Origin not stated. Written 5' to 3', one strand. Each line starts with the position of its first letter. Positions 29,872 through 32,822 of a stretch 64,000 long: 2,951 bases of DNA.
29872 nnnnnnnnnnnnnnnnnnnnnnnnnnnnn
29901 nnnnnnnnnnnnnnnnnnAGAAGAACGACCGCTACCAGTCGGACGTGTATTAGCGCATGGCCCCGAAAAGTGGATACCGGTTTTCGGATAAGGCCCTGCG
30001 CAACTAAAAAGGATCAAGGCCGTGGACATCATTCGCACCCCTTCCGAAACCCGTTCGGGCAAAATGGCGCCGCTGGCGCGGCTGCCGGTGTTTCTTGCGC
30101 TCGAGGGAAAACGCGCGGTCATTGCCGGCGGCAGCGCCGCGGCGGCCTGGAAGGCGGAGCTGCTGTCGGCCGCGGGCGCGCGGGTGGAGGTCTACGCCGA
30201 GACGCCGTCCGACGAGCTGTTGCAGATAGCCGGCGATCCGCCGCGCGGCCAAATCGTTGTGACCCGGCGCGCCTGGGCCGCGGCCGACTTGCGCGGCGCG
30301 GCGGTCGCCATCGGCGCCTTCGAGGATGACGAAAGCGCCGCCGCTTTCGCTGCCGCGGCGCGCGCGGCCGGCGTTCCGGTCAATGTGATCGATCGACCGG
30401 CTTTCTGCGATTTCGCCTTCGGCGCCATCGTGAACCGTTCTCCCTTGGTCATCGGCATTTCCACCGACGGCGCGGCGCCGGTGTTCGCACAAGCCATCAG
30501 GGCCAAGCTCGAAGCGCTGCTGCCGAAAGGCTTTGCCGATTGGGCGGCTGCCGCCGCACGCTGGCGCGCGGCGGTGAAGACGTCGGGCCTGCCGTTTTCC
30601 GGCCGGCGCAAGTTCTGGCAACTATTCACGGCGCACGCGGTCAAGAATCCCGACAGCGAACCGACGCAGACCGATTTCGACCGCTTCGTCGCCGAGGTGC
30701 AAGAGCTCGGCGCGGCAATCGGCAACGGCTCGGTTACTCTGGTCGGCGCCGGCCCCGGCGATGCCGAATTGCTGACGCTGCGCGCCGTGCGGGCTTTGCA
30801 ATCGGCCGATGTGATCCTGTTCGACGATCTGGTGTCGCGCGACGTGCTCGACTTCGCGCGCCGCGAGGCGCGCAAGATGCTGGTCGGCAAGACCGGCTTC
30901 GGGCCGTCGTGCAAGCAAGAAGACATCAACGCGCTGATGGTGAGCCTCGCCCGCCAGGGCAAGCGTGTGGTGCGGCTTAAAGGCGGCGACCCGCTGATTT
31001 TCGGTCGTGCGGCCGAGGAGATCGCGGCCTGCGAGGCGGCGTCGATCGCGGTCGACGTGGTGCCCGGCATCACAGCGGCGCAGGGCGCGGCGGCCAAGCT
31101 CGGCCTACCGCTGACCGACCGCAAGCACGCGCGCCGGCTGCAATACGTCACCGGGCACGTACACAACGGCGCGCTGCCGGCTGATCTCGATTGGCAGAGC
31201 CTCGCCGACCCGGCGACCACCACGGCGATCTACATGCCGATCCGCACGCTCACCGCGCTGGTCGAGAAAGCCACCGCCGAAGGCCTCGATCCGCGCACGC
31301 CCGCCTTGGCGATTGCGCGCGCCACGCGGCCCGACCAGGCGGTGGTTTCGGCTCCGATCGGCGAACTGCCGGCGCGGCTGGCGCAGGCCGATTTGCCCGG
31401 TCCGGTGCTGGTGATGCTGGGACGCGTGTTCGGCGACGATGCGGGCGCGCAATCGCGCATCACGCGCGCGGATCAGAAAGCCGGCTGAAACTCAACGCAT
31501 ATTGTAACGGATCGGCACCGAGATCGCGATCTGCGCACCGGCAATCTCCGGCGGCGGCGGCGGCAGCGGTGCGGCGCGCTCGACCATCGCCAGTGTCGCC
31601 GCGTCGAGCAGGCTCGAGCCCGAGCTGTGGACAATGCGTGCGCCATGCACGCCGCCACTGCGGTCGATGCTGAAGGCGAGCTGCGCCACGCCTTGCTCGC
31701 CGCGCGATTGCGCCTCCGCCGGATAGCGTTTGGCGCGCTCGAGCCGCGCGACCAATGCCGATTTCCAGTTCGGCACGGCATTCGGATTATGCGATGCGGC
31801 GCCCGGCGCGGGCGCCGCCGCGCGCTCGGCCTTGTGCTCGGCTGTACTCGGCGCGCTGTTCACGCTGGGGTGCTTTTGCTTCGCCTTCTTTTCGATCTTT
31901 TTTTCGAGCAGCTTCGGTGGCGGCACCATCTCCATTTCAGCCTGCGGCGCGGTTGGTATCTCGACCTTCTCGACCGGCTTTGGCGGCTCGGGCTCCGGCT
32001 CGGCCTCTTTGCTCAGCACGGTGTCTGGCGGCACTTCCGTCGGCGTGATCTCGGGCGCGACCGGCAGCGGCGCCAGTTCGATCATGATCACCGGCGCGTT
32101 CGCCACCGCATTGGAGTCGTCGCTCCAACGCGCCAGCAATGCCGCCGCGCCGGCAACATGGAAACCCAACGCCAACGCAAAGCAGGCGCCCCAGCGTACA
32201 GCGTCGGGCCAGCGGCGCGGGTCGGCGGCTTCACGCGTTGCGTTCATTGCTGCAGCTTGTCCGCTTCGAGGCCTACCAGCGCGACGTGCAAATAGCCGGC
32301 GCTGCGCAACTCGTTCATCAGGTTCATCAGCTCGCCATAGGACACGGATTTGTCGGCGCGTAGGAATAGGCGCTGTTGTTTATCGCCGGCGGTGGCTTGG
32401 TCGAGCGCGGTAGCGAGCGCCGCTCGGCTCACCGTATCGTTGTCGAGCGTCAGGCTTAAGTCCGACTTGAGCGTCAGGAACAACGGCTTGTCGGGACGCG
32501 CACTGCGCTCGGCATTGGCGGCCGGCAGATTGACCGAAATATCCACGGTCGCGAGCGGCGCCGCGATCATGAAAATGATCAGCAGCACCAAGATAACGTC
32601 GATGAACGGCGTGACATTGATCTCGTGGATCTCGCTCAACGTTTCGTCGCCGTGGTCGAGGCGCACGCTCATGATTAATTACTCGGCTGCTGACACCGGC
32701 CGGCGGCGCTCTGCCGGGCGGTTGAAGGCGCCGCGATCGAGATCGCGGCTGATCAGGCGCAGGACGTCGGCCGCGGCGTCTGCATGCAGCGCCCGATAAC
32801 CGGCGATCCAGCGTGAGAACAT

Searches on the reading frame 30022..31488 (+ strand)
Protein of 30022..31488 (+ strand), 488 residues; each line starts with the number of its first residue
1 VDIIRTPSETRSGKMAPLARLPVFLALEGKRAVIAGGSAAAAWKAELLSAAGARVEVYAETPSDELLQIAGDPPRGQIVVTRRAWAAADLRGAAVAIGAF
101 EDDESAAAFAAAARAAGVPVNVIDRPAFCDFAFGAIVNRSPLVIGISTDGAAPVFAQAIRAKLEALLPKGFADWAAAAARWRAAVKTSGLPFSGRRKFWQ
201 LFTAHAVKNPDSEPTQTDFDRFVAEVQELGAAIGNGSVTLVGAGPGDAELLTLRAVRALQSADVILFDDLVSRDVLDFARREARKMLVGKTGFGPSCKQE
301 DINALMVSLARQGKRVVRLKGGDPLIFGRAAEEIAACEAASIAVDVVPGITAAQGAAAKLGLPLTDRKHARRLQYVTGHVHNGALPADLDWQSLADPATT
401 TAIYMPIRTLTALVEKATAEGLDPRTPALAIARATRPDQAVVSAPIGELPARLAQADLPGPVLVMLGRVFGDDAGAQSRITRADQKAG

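Call 11: search_protein_families(library=ncbifam, max_evalue=0.00001, proteins=[window:30022-31488:+])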
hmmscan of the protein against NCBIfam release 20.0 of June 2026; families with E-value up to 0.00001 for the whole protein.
window:30022-31488:+ (488 aa): 27 families (the best 25 are shown)
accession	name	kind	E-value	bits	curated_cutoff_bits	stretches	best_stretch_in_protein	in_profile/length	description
NF007922.1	PRK10637.1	equivalog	3e-155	517.6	400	1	21-470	2-449/450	siroheme synthase CysG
NF004790.0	PRK06136.1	subfamily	3.1e-81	272.7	198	1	236-475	4-242/250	uroporphyrinogen-III C-methyltransferase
TIGR01469.1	cobA_cysG_Cterm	equivalog_domain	4.4e-77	259.1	185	1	236-470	1-234/238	uroporphyrinogen-III C-methyltransferase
TIGR01470.1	cysG_Nterm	subfamily_domain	6.8e-57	192.4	62.3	1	21-206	1-183/205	siroheme synthase, N-terminal domain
NF005524.0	PRK07168.1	equivalog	6.8e-43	146.9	603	1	235-469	2-234/474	uroporphyrin-III C-methyltransferase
TIGR01465.1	cobM_cbiF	equivalog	1.3e-42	145.8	259.65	1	238-482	1-239/247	precorrin-4 C(11)-methyltransferase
NF012017.0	PRK15473.1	equivalog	5.2e-32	111.2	408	1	237-474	9-240/257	cobalt-precorrin-4 methyltransferase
NF005222.0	PRK06718.1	equivalog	3.6e-17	62.6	204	1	21-198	3-176/203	NAD(P)-binding protein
TIGR01466.1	cobJ_cbiH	equivalog_domain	2.1e-15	57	246.35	1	239-365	2-123/239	precorrin-3B C(17)-methyltransferase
TIGR01467.1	cobI_cbiL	equivalog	2.4e-15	56.6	163.25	2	238-267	3-32/230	precorrin-2 C(20)-methyltransferase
NF004647.0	PRK05990.1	equivalog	9.5e-15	54.7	271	2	235-267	5-37/245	precorrin-2 C(20)-methyltransferase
NF004423.0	PRK05765.1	equivalog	1.5e-13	50.8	332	1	236-365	3-127/247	precorrin-3B C(17)-methyltransferase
TIGR02467.1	CbiE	equivalog_domain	2.4e-11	43.5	92.9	1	240-367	1-118/204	precorrin-6y C5,15-methyltransferase (decarboxylating) subunit CbiE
NF012022.0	PRK15478.1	equivalog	4.1e-11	42.8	425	1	239-365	3-124/241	precorrin-3B C(17)-methyltransferase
NF004457.0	PRK05787.1-5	equivalog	4.7e-10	39.1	302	1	232-449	24-227/252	cobalt-precorrin-7 (C(5))-methyltransferase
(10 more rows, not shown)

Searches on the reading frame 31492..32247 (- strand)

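Call 57: search_protein_families(library=ncbifam, max_evalue=0.000001, proteins=[window:31492-32247:-])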
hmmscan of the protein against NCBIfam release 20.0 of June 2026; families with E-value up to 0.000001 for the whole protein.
window:31492-32247:- (251 aa): 4 families
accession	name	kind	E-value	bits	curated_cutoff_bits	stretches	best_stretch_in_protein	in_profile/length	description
TIGR01352.1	tonB_Cterm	subfamily_domain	1.1e-19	70.6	27.1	1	173-250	1-75/76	TonB family protein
NF008082.0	PRK10819.1-3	equivalog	1.4e-10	41.4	265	1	23-209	16-202/242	TonB system transport protein TonB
NF008084.0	PRK10819.1-5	equivalog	3.5e-09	36.9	315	1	23-208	16-206/249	TonB system transport protein TonB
TIGR02794.1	tolA_full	equivalog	5.5e-07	29.2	59.45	0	117-234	235-347/362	cell envelope integrity protein TolA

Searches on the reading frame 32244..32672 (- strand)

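Call 70: search_protein_families(library=pfam, max_evalue=0.0001, proteins=[window:32244-32672:-])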
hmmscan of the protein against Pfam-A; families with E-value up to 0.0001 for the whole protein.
window:32244-32672:- (142 aa): 1 family
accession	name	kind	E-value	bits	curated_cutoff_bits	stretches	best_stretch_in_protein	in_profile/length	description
PF02472.21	ExbD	-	1.3e-28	100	25.4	1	14-133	4-124/128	Biopolymer transport protein ExbD/TolR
